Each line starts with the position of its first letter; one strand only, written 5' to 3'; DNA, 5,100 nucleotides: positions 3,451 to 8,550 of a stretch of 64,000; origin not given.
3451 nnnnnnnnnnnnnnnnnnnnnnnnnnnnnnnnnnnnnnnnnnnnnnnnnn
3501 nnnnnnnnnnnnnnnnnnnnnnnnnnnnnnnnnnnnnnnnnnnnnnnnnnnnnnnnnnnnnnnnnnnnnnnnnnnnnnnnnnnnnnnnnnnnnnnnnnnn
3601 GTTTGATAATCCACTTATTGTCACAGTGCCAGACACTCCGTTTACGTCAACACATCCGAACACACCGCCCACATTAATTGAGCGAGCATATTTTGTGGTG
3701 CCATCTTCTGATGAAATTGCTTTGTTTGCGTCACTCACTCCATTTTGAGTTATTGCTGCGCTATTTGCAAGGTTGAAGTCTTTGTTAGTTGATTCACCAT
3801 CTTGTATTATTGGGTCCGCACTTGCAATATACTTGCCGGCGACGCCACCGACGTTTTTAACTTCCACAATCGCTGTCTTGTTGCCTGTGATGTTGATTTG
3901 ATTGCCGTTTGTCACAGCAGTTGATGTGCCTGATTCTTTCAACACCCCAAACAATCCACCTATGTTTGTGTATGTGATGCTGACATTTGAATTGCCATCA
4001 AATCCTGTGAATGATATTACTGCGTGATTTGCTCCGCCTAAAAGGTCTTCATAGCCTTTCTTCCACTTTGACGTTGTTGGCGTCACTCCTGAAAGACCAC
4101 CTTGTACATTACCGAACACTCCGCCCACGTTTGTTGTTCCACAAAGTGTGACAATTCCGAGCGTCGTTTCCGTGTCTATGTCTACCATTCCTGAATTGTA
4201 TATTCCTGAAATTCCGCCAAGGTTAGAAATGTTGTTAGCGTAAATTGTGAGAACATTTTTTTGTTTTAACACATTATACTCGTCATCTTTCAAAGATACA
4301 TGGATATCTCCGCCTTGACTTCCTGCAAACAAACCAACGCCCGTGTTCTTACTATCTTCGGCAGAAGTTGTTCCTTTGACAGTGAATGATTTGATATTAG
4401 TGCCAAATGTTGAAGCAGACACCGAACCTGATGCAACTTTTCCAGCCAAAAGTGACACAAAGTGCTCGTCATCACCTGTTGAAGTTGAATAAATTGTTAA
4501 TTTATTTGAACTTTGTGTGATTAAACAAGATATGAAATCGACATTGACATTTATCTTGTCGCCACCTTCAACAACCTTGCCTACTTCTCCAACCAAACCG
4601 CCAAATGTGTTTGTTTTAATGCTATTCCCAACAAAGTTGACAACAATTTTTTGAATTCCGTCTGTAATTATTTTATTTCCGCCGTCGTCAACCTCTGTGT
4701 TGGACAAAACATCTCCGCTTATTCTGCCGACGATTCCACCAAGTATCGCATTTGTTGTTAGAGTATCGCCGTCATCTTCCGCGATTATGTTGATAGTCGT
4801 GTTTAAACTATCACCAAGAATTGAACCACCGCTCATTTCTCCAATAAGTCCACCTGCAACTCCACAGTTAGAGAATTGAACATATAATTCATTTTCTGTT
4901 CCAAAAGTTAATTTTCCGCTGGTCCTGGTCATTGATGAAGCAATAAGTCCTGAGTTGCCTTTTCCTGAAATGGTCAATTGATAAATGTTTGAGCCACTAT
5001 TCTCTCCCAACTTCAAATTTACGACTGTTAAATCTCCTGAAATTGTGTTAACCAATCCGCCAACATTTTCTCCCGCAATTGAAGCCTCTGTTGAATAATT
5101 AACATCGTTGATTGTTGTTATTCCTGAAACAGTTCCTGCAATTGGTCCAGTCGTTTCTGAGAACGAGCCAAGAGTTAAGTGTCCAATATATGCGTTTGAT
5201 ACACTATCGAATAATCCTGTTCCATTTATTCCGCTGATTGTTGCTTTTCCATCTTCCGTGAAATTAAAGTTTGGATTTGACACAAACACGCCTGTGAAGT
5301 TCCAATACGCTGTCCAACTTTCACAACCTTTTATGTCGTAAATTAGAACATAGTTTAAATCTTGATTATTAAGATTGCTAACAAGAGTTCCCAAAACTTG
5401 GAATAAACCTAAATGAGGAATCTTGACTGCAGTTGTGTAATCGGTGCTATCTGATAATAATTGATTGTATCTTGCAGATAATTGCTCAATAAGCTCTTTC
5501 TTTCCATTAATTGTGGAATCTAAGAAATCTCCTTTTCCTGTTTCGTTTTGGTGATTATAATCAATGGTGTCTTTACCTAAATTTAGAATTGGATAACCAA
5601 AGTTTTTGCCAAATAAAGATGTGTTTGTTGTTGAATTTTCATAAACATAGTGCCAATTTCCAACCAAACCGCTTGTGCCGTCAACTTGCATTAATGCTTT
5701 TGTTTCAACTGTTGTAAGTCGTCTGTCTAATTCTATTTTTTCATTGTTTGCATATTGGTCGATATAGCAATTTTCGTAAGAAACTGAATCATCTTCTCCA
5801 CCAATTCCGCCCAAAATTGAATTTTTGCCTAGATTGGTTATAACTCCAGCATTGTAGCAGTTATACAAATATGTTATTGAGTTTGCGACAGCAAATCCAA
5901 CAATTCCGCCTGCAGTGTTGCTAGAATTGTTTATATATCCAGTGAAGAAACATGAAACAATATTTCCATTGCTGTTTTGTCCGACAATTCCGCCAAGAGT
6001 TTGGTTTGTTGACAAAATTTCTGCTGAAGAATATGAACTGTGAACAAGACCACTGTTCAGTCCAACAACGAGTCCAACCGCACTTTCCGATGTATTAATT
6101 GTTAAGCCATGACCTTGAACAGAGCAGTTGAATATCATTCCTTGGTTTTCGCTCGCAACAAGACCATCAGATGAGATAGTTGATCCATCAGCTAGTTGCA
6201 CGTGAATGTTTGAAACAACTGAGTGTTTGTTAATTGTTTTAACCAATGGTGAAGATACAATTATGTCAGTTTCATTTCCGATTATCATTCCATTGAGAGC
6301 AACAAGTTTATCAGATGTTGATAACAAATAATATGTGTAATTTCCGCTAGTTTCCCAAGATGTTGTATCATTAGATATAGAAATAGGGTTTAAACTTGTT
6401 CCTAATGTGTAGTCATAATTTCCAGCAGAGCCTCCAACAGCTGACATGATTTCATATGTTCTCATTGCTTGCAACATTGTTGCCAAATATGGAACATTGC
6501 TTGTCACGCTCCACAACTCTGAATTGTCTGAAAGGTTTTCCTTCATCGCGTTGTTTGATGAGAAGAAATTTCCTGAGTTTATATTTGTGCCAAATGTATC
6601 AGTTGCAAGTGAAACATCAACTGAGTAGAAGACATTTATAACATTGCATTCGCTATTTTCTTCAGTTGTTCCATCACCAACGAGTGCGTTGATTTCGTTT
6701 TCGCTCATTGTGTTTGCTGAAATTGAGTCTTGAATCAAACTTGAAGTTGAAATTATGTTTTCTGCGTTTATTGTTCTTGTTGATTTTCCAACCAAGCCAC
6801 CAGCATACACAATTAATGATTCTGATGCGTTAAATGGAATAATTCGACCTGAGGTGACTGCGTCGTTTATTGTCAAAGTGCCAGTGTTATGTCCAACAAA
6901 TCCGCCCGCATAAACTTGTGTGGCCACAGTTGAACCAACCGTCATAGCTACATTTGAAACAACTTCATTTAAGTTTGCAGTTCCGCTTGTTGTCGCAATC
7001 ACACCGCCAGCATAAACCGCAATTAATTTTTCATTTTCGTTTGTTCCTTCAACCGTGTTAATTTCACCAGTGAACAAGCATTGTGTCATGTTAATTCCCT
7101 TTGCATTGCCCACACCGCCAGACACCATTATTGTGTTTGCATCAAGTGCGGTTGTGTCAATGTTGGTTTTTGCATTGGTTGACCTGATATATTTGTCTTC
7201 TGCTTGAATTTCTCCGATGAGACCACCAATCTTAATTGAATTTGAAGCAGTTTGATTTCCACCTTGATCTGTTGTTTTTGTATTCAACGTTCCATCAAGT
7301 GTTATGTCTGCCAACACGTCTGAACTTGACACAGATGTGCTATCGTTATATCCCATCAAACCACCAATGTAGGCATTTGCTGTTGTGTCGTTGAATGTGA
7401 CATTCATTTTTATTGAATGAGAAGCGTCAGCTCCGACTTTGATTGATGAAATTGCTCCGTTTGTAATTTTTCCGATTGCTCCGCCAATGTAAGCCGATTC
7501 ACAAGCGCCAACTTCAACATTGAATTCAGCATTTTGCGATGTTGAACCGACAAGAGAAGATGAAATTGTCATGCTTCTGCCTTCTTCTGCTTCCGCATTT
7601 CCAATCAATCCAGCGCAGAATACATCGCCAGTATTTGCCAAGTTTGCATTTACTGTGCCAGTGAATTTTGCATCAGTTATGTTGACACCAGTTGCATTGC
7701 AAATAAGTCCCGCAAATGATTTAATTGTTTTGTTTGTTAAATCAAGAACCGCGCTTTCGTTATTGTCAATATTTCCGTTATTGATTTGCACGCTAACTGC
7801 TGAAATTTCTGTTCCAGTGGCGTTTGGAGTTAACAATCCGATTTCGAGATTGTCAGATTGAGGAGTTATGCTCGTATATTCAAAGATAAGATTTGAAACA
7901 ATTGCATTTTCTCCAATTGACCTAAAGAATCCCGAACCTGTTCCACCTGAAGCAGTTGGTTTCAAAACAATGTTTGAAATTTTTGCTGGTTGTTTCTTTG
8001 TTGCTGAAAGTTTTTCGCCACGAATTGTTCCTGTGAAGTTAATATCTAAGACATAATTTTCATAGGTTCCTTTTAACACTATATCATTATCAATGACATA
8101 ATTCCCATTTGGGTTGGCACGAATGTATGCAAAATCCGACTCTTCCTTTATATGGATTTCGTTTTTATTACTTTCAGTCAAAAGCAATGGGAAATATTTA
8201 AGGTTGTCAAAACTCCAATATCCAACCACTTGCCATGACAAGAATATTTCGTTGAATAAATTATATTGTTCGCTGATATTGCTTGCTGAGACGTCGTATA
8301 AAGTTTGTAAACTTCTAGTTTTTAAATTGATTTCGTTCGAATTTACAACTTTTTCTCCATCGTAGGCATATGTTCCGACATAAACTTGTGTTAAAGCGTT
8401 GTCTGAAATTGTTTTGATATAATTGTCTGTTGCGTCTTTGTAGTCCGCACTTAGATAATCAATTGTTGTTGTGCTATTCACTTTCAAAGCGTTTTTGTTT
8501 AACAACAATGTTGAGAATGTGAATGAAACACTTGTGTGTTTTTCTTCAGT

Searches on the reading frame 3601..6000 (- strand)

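Call 19: search_protein_families(library=pfam, proteins=[window:3601-6000:-], max_evalue=10)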
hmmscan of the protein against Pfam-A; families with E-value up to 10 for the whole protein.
window:3601-6000:- (800 aa): 1 family
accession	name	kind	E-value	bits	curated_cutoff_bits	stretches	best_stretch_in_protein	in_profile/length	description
PF24650.2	TT1_Tal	-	0.14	12.2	27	1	45-92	36-83/90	Tal, N-terminal tail tube TT1 domain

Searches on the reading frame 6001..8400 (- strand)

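Call 19: search_protein_families(library=pfam, proteins=[window:6001-8400:-], max_evalue=10)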
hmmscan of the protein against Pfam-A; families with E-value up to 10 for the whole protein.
window:6001-8400:- (800 aa): 1 family
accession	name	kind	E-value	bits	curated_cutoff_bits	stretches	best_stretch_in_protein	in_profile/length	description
PF07581.17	Glug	-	0.00013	22.6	20.5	4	342-367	2-28/28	The GLUG motif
